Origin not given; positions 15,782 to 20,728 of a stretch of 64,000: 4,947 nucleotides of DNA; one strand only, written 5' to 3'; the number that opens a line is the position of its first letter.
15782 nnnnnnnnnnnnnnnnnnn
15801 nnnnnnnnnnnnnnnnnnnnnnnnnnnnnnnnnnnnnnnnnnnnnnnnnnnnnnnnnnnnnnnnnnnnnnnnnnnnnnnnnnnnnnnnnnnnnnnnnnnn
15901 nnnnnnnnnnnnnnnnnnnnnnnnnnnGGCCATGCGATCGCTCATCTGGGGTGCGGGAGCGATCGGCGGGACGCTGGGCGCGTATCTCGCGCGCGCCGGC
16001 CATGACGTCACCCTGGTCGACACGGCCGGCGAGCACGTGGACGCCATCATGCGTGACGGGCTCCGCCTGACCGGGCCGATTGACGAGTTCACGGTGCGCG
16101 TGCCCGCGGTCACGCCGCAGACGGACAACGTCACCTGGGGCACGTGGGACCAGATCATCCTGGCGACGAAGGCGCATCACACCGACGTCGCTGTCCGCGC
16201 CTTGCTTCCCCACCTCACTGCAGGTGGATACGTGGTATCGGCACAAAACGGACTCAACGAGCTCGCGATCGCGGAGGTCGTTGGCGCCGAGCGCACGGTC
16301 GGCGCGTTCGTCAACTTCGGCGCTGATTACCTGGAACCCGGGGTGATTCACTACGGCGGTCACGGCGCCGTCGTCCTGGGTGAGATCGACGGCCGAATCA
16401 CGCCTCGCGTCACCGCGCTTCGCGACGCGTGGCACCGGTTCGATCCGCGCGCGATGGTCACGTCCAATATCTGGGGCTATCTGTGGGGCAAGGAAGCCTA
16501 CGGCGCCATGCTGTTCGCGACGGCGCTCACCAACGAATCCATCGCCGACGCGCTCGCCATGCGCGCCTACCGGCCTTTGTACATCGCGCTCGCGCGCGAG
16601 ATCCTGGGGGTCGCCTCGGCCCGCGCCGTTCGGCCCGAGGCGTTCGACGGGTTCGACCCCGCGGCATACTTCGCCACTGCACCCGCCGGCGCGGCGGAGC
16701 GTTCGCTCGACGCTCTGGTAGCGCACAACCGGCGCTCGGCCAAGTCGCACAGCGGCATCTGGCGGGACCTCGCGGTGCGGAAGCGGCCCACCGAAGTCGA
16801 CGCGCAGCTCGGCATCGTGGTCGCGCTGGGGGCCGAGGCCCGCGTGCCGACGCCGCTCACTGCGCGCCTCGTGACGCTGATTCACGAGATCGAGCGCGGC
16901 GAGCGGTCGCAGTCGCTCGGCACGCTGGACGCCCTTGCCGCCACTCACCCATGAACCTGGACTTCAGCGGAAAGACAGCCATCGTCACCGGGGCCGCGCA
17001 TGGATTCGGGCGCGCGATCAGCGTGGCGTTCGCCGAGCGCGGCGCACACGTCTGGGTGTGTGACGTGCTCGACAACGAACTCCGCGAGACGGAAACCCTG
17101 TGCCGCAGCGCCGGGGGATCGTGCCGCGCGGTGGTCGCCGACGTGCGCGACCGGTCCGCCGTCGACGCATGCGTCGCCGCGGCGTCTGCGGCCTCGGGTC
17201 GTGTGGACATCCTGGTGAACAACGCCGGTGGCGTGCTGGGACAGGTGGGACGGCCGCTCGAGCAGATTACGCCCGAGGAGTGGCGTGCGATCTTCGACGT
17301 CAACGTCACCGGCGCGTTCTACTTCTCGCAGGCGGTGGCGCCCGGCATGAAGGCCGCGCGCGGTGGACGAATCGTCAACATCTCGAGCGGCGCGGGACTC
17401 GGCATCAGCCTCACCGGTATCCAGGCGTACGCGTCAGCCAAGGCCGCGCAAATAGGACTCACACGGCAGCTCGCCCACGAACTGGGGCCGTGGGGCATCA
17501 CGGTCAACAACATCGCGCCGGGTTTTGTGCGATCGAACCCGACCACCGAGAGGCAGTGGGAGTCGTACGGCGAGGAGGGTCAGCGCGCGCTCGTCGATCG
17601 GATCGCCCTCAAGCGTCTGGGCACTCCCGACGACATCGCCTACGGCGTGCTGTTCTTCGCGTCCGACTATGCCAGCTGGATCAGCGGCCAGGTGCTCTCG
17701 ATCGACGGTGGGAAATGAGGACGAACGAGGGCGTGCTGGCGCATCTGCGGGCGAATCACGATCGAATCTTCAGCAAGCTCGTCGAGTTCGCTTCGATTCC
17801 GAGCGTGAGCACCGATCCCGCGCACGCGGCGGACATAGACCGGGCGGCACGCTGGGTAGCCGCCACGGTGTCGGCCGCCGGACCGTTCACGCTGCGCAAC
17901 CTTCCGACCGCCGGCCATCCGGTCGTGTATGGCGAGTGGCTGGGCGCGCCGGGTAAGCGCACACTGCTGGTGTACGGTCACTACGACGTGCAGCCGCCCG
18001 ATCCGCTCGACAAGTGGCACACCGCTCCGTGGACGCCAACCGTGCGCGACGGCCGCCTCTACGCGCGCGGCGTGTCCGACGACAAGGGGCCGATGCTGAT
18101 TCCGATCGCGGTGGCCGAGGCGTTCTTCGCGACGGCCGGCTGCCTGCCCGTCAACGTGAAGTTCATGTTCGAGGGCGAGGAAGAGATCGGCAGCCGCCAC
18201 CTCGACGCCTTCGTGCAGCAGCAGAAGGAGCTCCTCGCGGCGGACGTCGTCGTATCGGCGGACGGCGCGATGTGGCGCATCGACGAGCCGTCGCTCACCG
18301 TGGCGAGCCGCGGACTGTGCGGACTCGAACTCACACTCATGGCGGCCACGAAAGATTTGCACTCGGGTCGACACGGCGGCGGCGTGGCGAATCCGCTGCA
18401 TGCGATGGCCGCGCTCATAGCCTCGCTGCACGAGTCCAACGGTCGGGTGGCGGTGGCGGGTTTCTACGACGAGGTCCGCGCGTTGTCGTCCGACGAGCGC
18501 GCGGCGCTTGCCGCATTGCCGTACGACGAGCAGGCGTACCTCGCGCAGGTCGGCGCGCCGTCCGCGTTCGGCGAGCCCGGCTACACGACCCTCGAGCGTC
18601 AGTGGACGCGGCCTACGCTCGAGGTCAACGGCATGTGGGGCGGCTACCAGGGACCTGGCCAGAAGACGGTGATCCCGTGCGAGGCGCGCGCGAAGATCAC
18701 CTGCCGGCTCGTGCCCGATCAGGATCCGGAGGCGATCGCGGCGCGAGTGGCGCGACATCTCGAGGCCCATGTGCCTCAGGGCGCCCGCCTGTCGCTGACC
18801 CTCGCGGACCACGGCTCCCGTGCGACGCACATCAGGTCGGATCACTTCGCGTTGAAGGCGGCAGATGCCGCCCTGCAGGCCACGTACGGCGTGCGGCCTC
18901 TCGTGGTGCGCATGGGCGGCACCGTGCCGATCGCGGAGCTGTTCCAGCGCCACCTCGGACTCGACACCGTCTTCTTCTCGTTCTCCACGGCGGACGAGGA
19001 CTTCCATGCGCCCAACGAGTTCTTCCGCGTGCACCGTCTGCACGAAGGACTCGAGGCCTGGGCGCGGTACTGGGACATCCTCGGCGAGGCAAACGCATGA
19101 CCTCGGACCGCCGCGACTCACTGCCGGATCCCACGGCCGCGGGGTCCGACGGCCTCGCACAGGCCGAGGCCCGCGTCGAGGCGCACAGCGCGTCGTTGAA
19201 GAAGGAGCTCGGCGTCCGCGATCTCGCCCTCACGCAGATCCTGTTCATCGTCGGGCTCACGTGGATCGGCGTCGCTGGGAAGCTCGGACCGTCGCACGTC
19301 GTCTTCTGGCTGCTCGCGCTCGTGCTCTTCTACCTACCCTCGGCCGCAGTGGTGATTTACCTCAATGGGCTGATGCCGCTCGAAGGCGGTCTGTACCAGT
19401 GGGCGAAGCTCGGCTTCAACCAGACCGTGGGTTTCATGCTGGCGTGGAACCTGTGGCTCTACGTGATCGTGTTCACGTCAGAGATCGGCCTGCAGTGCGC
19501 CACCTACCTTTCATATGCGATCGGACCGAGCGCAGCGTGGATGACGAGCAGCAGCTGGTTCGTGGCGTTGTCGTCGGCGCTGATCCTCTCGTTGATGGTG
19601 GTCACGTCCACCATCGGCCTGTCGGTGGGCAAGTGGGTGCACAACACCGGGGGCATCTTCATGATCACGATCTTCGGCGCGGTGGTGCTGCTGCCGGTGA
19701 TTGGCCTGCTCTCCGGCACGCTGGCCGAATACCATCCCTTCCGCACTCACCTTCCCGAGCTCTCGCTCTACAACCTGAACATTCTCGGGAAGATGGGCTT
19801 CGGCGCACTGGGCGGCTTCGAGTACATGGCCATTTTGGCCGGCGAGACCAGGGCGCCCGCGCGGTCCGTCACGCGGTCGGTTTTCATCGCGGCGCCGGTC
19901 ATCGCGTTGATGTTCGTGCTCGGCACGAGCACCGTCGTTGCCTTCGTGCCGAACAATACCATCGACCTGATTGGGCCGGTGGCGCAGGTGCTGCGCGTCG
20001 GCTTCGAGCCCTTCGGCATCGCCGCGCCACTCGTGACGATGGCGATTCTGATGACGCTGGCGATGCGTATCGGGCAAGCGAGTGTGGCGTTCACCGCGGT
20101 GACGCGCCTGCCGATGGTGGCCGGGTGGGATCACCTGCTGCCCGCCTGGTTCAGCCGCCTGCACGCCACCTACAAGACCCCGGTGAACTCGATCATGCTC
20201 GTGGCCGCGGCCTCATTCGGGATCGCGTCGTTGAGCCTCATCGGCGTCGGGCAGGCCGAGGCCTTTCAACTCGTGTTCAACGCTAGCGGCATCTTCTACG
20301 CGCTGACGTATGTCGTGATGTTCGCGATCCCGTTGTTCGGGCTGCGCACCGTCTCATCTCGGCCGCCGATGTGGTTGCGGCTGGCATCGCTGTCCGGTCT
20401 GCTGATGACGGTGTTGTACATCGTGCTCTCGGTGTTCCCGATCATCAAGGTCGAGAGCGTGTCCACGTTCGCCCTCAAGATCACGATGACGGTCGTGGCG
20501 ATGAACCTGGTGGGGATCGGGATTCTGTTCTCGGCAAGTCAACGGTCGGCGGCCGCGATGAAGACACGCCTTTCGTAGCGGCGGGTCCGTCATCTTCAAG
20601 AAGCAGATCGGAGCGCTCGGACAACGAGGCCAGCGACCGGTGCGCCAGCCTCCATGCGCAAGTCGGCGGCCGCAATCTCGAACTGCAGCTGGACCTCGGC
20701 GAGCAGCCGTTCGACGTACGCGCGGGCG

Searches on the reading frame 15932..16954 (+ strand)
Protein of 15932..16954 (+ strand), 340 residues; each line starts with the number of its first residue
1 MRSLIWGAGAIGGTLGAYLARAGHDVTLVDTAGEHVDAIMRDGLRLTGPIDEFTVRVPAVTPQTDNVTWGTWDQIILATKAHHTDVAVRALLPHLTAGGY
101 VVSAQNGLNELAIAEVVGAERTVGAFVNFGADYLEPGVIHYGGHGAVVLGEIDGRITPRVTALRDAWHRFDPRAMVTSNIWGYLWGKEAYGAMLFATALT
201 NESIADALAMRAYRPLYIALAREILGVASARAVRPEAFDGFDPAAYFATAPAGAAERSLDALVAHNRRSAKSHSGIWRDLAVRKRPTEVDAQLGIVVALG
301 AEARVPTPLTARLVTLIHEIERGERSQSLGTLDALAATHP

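Call 11: search_protein_families(library=pfam, proteins=[window:15932-16954:+], max_evalue=0.0001)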
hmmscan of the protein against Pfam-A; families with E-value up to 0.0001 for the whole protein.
window:15932-16954:+ (340 aa): 2 families
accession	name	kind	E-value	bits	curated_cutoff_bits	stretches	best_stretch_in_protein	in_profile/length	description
PF02558.23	ApbA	-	3e-31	108.5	22.2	1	4-153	2-149/150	Ketopantoate reductase PanE/ApbA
PF08546.17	ApbA_C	-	9.5e-13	49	22.7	1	190-321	12-125/125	Ketopantoate reductase PanE/ApbA C terminal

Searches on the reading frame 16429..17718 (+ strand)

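Call 5: search_protein_families(library=pfam, proteins=[window:16429-17718:+], max_evalue=0.01)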
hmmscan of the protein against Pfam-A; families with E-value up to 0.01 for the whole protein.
window:16429-17718:+ (429 aa): 3 families
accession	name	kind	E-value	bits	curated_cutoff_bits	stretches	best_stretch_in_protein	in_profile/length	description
PF13561.12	adh_short_C2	-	3.5e-57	194.1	27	1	188-428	1-234/236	Enoyl-(Acyl carrier protein) reductase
PF00106.31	adh_short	-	4e-55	186.8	26.6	1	182-374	1-189/195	short chain dehydrogenase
PF08659.16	KR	-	4.7e-09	36.8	22.6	1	183-347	2-162/180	KR domain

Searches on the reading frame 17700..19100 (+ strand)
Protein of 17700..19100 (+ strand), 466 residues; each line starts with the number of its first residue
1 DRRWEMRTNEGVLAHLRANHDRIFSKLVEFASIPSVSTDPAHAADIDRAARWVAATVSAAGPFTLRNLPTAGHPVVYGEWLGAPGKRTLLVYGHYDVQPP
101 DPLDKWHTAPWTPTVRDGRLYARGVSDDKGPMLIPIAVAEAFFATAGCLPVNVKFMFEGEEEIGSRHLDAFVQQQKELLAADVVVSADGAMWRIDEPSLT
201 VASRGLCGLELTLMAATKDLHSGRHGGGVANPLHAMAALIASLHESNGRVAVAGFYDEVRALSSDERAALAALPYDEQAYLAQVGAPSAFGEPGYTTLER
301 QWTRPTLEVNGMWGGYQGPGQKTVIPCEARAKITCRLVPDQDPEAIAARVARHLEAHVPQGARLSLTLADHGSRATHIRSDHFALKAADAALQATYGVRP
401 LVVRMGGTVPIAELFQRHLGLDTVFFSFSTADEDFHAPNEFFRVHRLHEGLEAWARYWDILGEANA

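Call 5: search_protein_families(library=pfam, proteins=[window:17700-19100:+], max_evalue=0.01)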
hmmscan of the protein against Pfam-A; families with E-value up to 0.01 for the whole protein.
window:17700-19100:+ (466 aa): 3 families
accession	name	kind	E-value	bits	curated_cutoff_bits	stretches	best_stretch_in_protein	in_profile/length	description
PF01546.33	Peptidase_M20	-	7.2e-29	101.6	24.6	1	90-458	1-204/206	Peptidase family M20/M25/M40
PF07687.19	M20_dimer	-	9.5e-20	71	21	1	202-361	2-106/107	Peptidase dimerisation domain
PF04389.22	Peptidase_M28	-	0.00039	20.6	21.3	1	77-218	3-123/193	Peptidase family M28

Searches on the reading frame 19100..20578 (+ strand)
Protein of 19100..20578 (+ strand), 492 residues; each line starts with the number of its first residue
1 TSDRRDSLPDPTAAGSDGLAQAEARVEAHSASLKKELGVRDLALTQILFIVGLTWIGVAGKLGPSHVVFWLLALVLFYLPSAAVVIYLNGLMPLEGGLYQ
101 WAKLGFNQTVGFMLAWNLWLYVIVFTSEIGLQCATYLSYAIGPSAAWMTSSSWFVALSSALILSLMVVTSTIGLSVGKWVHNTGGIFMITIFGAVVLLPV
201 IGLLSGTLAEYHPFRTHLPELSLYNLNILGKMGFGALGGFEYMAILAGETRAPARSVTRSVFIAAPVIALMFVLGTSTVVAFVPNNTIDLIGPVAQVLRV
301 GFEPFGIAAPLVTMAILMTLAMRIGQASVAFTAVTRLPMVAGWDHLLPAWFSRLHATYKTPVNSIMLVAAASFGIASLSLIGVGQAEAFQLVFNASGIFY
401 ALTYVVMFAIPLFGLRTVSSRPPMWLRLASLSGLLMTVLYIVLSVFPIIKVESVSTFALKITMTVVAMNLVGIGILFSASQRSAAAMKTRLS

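Call 5: search_protein_families(library=pfam, proteins=[window:19100-20578:+], max_evalue=0.01)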
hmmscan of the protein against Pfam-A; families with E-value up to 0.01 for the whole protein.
window:19100-20578:+ (492 aa): 2 families
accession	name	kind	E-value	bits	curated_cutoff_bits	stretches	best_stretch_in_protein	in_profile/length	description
PF13520.12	AA_permease_2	-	3.4e-24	86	27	1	51-459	15-419/427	Amino acid permease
PF00324.27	AA_permease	-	5.6e-09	35.6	24.6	1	58-444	22-411/470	Amino acid permease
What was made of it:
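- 19100..20578 (+): Downstream neighbour: convergent amino-acid permease gene ending 17 nt from the methyltransferase stop. It leaves no room for an immunity gene. PF13520 AA_permease_2 at 3.4e-24 (call 5).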
